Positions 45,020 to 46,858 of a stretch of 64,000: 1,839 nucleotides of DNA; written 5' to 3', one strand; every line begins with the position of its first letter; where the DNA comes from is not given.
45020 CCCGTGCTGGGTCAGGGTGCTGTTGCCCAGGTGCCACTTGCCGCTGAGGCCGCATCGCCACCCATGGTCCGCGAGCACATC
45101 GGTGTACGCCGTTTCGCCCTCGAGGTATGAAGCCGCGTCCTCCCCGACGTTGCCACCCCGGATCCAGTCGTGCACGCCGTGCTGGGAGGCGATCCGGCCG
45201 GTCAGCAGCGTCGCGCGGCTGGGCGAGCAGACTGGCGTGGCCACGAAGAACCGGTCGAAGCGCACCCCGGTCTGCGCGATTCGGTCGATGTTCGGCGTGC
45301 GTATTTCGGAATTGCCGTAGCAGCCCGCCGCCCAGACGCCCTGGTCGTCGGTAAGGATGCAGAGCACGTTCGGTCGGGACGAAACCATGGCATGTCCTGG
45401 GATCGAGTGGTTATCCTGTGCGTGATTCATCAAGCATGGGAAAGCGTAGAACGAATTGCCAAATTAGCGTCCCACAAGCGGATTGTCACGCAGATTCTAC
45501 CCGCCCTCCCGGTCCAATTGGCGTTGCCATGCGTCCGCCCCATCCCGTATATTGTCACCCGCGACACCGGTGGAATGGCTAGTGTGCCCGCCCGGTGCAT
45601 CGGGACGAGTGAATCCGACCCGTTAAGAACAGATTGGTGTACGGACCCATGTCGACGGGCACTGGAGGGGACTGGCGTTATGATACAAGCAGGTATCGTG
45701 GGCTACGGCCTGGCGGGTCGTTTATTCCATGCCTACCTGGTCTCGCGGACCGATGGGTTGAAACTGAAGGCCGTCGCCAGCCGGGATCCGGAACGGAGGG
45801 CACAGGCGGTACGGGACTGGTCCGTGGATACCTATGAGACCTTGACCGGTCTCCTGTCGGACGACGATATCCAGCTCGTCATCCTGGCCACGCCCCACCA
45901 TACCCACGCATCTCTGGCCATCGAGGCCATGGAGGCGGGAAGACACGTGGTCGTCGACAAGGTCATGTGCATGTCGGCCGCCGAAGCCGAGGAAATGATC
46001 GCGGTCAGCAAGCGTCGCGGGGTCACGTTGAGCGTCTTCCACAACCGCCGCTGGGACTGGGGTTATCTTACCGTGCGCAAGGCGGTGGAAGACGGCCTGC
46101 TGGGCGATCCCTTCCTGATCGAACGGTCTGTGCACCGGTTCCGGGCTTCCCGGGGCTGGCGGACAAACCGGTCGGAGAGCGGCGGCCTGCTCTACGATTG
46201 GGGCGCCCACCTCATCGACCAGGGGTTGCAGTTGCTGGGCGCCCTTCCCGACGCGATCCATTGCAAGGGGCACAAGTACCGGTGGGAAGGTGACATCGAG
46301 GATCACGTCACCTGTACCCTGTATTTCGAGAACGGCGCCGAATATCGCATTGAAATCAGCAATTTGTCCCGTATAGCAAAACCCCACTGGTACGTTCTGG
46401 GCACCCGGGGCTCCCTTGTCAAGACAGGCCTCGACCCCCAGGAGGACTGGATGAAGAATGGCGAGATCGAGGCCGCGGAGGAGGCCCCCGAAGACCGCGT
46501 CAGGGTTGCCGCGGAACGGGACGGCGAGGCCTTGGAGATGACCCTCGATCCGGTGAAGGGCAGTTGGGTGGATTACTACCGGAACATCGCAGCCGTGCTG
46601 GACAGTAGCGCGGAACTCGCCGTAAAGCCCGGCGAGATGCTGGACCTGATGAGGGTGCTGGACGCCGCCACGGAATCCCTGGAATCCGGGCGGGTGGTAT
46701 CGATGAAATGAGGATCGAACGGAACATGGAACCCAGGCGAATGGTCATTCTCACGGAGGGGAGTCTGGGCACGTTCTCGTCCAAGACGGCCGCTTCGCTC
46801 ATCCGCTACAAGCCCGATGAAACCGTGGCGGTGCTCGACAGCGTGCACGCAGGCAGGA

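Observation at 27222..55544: Paralog-rich oxidative catabolic neighbourhood with no regulator or transporter signature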

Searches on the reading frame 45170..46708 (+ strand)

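Call 6: search_protein_families(library=pfam, proteins=[window:45170-46708:+])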
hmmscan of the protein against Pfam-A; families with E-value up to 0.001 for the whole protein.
window:45170-46708:+ (513 aa): 4 families
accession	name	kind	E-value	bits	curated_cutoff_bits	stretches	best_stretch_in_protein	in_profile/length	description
PF22725.1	GFO_IDH_MocA_C3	-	4.1e-25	88.6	27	1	299-417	1-124/124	GFO/IDH/MocA C-terminal domain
PF01408.29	GFO_IDH_MocA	-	2.7e-24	86.6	24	1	173-291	2-120/120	Oxidoreductase family, NAD-binding Rossmann fold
PF02894.22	GFO_IDH_MocA_C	-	1e-18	68.4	22.9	1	303-511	1-217/218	Oxidoreductase family, C-terminal alpha/beta domain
PF03447.22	NAD_binding_3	-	0.00017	22.7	24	1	178-287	1-113/116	Homoserine dehydrogenase, NAD binding domain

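Call 16: search_protein_families(library=ncbifam, proteins=[window:45170-46708:+], max_evalue=0.00001)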
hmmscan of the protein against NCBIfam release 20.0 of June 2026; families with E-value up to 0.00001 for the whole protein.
window:45170-46708:+ (513 aa): 11 families
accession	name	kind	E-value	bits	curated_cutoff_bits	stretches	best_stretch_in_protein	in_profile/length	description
NF008607.0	PRK11579.1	subfamily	1e-63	215.4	330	1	172-512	5-345/346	oxidoreductase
NF007574.0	PRK10206.1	equivalog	1.4e-38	132.9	352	1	171-503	2-335/345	oxidoreductase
TIGR04380.1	myo_inos_iolG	equivalog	2.8e-26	92.2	355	1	172-400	2-233/330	inositol 2-dehydrogenase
NF040723.1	UDP-GlcNAcDh_Arch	equivalog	8.1e-21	74.8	450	1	173-417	2-236/302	UDP-N-acetylglucosamine 3-dehydrogenase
NF052679.1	InsChiInosDhIolG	equivalog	6.7e-16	58.2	540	1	172-326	3-159/343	bifunctional inositol 2-dehydrogenase/D-chiro-inositol 1-dehydrogenase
NF052479.1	LevoglcsnDh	equivalog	1e-15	57.3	650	1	166-359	9-205/386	levoglucosan dehydrogenase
NF041392.1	XylDh_Gfo6_Halo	equivalog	1.3e-10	40.7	350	1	205-436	50-288/350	D-xylose 1-dehydrogenase Gfo6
NF058561.1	BT_2158_fam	equivalog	1.6e-07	30.3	750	1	231-286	94-149/487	glycoside 3-dehydrogenase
NF058563.1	BT_2159_fam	equivalog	4.7e-07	29.1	650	1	172-392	1-218/350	disaccharide 3-dehydrogenase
NF003995.0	PRK05472.2-4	subfamily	6.3e-07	29.2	126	1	172-257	84-169/213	redox-sensing transcriptional repressor Rex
NF009825.0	PRK13302.1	equivalog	1.9e-06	27.5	253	1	173-280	8-112/271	aspartate dehydrogenase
